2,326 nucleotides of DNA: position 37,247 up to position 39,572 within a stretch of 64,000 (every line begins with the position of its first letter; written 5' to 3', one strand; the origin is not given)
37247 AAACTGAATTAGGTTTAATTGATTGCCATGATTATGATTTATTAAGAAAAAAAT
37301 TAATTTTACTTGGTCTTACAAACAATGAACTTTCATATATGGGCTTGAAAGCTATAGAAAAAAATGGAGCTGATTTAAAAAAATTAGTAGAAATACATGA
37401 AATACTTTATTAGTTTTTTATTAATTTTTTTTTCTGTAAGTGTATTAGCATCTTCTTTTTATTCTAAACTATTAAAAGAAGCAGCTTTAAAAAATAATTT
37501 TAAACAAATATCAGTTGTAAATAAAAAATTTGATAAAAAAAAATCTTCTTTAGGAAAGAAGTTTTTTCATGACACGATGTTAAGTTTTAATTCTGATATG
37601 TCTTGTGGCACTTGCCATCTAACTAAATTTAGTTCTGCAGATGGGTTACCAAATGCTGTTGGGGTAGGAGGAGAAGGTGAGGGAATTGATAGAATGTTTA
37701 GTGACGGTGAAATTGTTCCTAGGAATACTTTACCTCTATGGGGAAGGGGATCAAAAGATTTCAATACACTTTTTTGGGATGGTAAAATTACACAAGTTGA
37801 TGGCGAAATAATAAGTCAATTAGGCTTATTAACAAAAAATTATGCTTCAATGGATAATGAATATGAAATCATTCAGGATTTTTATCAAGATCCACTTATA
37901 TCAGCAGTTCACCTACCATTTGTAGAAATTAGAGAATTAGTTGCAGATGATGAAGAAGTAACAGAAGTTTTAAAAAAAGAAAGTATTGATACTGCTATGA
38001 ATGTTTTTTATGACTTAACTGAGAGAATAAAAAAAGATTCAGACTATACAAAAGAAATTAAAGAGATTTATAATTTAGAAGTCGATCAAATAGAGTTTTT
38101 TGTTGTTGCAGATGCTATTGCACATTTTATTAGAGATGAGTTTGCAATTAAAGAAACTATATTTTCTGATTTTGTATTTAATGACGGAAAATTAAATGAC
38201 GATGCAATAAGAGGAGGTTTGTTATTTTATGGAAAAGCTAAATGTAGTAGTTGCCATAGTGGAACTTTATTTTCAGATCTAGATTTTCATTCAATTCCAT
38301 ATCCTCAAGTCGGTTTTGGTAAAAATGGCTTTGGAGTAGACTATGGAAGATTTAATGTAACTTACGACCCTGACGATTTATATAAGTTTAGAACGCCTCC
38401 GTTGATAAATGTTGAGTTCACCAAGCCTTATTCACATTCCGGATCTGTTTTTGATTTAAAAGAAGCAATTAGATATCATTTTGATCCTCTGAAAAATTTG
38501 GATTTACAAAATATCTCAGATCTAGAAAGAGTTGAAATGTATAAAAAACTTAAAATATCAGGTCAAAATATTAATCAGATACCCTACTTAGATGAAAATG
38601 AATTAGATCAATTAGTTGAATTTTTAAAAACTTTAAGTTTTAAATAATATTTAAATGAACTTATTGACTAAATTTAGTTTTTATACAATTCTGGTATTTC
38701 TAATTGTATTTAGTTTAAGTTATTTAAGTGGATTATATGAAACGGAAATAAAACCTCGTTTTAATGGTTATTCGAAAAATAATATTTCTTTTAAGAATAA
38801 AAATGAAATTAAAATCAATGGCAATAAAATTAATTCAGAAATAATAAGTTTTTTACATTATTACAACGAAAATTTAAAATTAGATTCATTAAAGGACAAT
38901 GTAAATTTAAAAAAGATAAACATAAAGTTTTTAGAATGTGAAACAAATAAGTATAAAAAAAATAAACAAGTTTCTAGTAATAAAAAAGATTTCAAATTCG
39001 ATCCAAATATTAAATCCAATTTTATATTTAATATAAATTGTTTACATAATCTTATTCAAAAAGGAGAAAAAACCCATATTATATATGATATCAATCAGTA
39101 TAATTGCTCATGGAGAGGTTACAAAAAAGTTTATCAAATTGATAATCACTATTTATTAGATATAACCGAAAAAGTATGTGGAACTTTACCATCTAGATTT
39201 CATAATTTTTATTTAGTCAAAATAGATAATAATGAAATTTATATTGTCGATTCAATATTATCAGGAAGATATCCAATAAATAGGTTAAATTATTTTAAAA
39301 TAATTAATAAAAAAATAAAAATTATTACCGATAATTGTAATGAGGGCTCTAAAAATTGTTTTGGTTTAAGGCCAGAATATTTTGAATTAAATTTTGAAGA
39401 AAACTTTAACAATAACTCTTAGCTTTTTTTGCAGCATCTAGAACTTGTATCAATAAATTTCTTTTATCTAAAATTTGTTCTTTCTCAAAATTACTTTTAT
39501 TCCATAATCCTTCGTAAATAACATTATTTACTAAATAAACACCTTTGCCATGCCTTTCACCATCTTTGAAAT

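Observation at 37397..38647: Di-haem MauG/cytochrome-c-peroxidase-family gene welded to the Hxs operon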

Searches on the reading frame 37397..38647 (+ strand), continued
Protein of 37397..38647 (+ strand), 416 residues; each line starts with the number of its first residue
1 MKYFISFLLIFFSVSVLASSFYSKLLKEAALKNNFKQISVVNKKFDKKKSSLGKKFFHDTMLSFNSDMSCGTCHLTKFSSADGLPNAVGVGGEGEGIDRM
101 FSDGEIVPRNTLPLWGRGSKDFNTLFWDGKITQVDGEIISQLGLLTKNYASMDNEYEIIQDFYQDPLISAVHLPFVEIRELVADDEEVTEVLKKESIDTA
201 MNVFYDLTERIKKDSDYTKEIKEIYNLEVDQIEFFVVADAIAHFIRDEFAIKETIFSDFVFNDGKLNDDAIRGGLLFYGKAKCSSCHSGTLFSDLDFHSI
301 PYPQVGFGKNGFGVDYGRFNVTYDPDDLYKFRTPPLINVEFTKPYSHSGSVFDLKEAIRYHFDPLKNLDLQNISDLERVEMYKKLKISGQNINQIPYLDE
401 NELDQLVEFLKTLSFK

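Call 58: fold_search(model_id=the predicted structure, library=pdb)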
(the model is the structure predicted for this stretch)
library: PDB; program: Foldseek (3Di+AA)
matches with E <= 10: 88; with E <= 0.001: 67
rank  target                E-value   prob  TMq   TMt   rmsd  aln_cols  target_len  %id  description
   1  6e1c_A                1.3e-12  1.00  0.58  0.69   6.0       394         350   23  Crystal structure of a MauG-like protein associated with microbial copper homeostasis (released 2019-07-17)
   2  3o5c_A                2.1e-11  1.00  0.57  0.76   4.0       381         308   22  Cytochrome c Peroxidase BccP of Shewanella oneidensis (released 2011-08-03)
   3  2c1v_A                2.6e-11  1.00  0.61  0.74   4.4       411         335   23  CRYSTAL STRUCTURE OF THE DI-HAEM CYTOCHROME C PEROXIDASE FROM PARACOCCUS PANTOTROPHUS - Mixed VALENCE FORM (released 2006-01-13)
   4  3o5c_B                1.1e-10  1.00  0.57  0.76   4.0       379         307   21  Cytochrome c Peroxidase BccP of Shewanella oneidensis (released 2011-08-03)
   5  3rlm_A                1.7e-10  1.00  0.59  0.68   6.5       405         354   18  Structure of the W199F MauG/pre-Methylamine Dehydrogenase complex after treatment with hydrogen peroxide (released 2011-10-05)
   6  3o5c_C                2.4e-10  1.00  0.57  0.77   4.2       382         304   21  Cytochrome c Peroxidase BccP of Shewanella oneidensis (released 2011-08-03)
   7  3svw_B                2.4e-10  1.00  0.59  0.68   6.6       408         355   19  Crystal Structure of the P107V-MauG/pre-Methylamine Dehydrogenase Complex (released 2012-05-02)
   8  7zs8_B                2.5e-10  1.00  0.60  0.76   4.5       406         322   18  Mixed-valence, active form, of cytochrome c peroxidase from obligate human pathogenic bacterium Neisseria gonorrhoeae  (released 2023-04-12)
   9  3rn0_A                2.6e-10  1.00  0.58  0.67   6.9       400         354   20  Crystal Structure of the W199K-MauG/pre-Methylamine Dehydrogenase Complex (released 2011-10-05)
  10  6qkn_B                2.9e-10  1.00  0.58  0.73   5.5       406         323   18  Structure of the azide-inhibited form of cytochrome c peroxidase from obligate human pathogenic bacterium Neisseria go (released 2020-02-19)
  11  9qdt                  3.0e-10  1.00  0.56  0.55   5.0       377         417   21  Cytochrome c peroxidase YhjA (released 2025-07-30)
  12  6e1c_B                3.5e-10  1.00  0.53  0.67   6.5       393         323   21  Crystal structure of a MauG-like protein associated with microbial copper homeostasis (released 2019-07-17)
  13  6fu3_A                3.7e-10  1.00  0.59  0.73   4.8       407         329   18  Structure of the mixed-valence, active form, of cytochrome c peroxidase from obligate human pathogenic bacterium Neiss (released 2019-03-13)
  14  3orv_A                3.9e-10  1.00  0.57  0.66   7.0       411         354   18  Crystal Structure of the Y294H-MauG/pre-Methylamine Dehydrogenase Complex (released 2010-11-10)
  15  3rn1_A                3.9e-10  1.00  0.57  0.66   6.9       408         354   19  Crystal Structure of the W199E-MauG/pre-Methylamine Dehydrogenase Complex (released 2012-04-25)
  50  1eb7                  1.5e-08  1.00  0.53  0.68   7.9       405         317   20  Crystal structure of the di-haem cytochrome c peroxidase from Pseudomonas aeruginosa (released 2001-07-24)
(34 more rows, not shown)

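Call 59: get_annotated_region(hit=H2, flank=5000)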
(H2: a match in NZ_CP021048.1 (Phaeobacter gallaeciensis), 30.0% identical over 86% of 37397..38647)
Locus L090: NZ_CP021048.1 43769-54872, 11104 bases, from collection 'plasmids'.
description: Phaeobacter gallaeciensis strain P128 plasmid pP128_a, complete sequence
organism: Phaeobacter gallaeciensis (NCBI taxid 60890)
taxonomy: Bacteria; Pseudomonadota; Alphaproteobacteria; Rhodobacterales; Roseobacteraceae; Phaeobacter; Phaeobacter gallaeciensis
host: -; source: cell culture,Pacific plankton; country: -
typing (MOB-suite, as given by PLSDB): non-mobilizable; replicon rep_cluster_377
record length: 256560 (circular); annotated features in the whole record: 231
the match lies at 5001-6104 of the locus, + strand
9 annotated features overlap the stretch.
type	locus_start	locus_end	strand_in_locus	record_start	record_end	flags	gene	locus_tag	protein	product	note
CDS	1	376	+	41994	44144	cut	-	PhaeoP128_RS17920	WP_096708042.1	methyl-accepting chemotaxis protein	GO:0007165 - signal transduction [Evidence IEA]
CDS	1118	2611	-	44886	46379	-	-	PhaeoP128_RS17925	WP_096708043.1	oligosaccharide flippase family protein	-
CDS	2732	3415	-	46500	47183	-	-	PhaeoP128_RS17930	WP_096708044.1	sugar transferase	-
CDS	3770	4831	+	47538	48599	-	-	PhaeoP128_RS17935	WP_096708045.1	aldose epimerase family protein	GO:0005975 - carbohydrate metabolic process [Evidence IEA]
CDS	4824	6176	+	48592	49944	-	-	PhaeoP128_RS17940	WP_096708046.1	cytochrome c peroxidase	-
CDS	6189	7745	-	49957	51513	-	-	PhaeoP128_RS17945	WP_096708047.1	CRTAC1 family protein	-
CDS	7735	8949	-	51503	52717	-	-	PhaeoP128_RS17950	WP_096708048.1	ROK family transcriptional regulator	GO:0006355 - regulation of DNA-templated transcription [Evidence IEA]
CDS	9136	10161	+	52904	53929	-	xylF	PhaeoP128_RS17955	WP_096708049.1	D-xylose ABC transporter substrate-binding protein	GO:0015753 - D-xylose transmembrane transport [Evidence IEA]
CDS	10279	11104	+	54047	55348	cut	-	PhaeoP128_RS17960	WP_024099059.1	sugar ABC transporter permease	-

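Call 60: get_annotated_region(hit=H14, flank=4000)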
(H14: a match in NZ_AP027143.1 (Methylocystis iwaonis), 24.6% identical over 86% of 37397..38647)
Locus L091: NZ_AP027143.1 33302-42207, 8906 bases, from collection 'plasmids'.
description: Methylocystis iwaonis strain SS37A-Re plasmid pSS37A-Re-1, complete sequence
organism: Methylocystis iwaonis (NCBI taxid 2885079)
taxonomy: Bacteria; Pseudomonadota; Alphaproteobacteria; Hyphomicrobiales; Methylocystaceae; Methylocystis; Methylocystis iwaonis
host: -; source: -; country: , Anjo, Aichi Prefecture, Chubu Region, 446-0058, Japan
typing (MOB-suite, as given by PLSDB): non-mobilizable
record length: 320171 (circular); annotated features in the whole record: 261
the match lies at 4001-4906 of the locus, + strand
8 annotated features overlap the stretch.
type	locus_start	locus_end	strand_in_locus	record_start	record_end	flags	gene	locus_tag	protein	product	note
CDS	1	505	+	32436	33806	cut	-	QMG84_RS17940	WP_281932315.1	hypothetical protein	-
CDS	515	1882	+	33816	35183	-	-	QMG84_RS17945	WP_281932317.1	hypothetical protein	-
CDS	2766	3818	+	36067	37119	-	-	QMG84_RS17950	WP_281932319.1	MbnP family copper-binding protein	-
CDS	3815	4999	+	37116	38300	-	-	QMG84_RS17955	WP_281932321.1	methanobactin export MATE transporter MbnM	-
CDS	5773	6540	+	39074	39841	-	-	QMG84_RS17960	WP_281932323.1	methanobactin precursor domain-containing sigma factor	-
CDS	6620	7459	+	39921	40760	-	mbnB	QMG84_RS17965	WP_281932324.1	methanobactin biosynthesis protein MbnB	-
CDS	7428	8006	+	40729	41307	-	mbnC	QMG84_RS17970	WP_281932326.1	methanobactin biosynthesis protein MbnC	-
CDS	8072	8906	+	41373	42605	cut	mbnM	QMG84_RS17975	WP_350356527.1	methanobactin export MATE transporter MbnM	-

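Call 61: get_annotated_region(hit=H21, flank=1500)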
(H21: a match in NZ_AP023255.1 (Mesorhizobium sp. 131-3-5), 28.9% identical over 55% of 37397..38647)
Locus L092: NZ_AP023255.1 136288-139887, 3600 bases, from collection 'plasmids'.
description: Mesorhizobium sp. 131-3-5 plasmid MesoLj131c2, complete sequence
organism: Mesorhizobium sp. 131-3-5 (NCBI taxid 2744520)
taxonomy: Bacteria; Pseudomonadota; Alphaproteobacteria; Hyphomicrobiales; Phyllobacteriaceae; Mesorhizobium; Mesorhizobium sp. 131-3-5
host: -; source: Lotus japonicus; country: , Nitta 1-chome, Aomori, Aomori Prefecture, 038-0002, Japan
typing (MOB-suite, as given by PLSDB): non-mobilizable; mating-pair formation MPF_T
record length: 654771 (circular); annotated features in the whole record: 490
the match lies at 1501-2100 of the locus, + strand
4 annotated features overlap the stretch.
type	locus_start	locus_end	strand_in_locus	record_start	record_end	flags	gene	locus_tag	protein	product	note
CDS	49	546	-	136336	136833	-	-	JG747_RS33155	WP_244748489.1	transcriptional regulator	-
CDS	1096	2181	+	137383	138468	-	-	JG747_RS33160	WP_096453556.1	cytochrome-c peroxidase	-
CDS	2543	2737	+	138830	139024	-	-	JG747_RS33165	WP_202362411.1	hypothetical protein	-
CDS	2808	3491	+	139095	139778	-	-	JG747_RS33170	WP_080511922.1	transposase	GO:0006313 - DNA transposition [Evidence IEA]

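Call 75: find_related_loci(query=A1, collection=viral_contigs, flank=8000)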
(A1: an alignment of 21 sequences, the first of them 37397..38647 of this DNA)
Query A1 (416 aa) in viral_contigs; peptide patterns used: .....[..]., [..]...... (x = any residue, [..] = any of these).
81 stretches matched a pattern, but none encodes a relative of the query by tblastn (E <= 1e-3).

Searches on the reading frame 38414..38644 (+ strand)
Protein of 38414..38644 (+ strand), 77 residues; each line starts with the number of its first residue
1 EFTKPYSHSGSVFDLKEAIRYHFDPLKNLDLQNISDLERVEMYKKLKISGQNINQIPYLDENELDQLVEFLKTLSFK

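Call 37: search_solved_structures(query=window:38414-38644:+, max_evalue=10, show_alignments=5)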
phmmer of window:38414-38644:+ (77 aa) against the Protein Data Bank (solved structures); distinct sequences matched with E-value up to 10: 16.
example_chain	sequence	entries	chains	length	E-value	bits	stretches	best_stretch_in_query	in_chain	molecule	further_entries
1zzh_A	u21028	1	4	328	0.17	15.8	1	2-20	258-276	cytochrome c peroxidase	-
6vt1_A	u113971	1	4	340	0.27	15.1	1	10-71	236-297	RNA Ligase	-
6vt8_A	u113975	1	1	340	0.28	15.1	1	10-71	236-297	RNA Ligase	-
5cot_A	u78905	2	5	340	0.28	15.1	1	10-71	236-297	Naegleria gruberi RNA ligase | RNA ligase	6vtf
6vt9_A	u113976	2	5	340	0.28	15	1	10-71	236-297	RNA ligase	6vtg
6vt3_A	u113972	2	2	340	0.29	15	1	10-71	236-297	RNA Ligase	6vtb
6vt5_A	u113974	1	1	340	0.29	15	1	10-71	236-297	RNA Ligase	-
6vt4_A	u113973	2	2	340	0.3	15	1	10-71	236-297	RNA Ligase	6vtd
6vt0_A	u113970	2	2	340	0.31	14.9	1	10-71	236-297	RNA Ligase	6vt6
5cou_A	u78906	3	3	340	0.31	14.9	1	10-71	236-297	Naegleria gruberi RNA ligase | RNA ligase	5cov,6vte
1nml_A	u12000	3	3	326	0.78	13.7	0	1-20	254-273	di-haem cytochrome c peroxidase | Cytochrome c peroxidase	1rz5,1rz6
1b0z_A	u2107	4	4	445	0.97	13.4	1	49-73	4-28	PROTEIN (PHOSPHOGLUCOSE ISOMERASE) | PHOSPHOGLUCOSE ISOMERASE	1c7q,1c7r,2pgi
7alp_U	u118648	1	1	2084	1.4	12.8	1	5-74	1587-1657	Replicase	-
6l42_A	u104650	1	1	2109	1.4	12.8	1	5-74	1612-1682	RNA polymerase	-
6y6k_A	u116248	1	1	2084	1.5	12.8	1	5-74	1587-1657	RNA-dependent RNA polymerase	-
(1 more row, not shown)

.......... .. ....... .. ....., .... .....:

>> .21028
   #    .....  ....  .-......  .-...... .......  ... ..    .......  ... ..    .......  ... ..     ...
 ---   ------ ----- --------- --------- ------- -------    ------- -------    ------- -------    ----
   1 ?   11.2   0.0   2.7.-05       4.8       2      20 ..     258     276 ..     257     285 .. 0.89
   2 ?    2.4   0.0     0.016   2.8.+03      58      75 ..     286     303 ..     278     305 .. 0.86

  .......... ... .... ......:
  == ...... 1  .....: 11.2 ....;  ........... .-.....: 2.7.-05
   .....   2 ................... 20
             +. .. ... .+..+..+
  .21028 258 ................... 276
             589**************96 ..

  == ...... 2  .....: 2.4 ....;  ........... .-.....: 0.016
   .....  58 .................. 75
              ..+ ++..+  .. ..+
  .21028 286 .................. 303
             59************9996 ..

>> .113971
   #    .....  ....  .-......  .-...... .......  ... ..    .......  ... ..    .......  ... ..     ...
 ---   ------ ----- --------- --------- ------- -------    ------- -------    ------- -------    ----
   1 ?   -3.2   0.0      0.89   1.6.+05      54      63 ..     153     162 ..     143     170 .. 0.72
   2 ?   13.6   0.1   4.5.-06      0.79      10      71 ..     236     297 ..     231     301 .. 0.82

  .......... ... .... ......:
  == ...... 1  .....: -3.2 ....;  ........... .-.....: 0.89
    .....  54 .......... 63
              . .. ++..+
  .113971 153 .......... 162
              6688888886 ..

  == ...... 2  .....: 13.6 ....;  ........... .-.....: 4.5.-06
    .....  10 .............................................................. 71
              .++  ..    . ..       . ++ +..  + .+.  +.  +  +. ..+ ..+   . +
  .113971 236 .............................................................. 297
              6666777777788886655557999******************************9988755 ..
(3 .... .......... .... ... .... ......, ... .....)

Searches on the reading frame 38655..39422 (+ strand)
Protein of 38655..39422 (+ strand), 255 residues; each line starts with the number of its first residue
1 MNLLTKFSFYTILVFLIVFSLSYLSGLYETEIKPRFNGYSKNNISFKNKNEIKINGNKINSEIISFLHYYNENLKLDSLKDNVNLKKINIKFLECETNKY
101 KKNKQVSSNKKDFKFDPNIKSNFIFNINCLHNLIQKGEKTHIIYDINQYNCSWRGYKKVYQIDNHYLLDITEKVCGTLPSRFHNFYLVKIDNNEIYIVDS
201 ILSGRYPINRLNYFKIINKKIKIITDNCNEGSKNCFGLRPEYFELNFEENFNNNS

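Call 3: search_protein_families(library=pfam, proteins=[window:38655-39422:+], max_evalue=0.01)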
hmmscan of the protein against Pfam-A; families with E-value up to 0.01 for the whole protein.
window:38655-39422:+ (255 aa): 0 families

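Call 4: search_protein_families(library=ncbifam, proteins=[window:38655-39422:+], max_evalue=0.01)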
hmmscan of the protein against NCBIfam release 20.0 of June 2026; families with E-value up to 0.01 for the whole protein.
window:38655-39422:+ (255 aa): 0 families

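Call 18: search_protein_families(library=padloc, proteins=[window:38655-39422:+], max_evalue=0.01)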
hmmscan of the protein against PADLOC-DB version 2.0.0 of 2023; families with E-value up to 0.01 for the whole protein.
window:38655-39422:+ (255 aa): 0 families

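Call 64: search_protein_families(library=ncbifam, proteins=[window:38655-39422:+], max_evalue=10)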
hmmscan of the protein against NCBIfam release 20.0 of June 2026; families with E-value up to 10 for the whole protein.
window:38655-39422:+ (255 aa): 1 family
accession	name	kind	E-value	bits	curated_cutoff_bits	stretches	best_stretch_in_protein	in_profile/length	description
NF053717.1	VnlPnlRedVprA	equivalog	0.48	9.2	600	1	100-172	328-401/481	vinyl phenol reductase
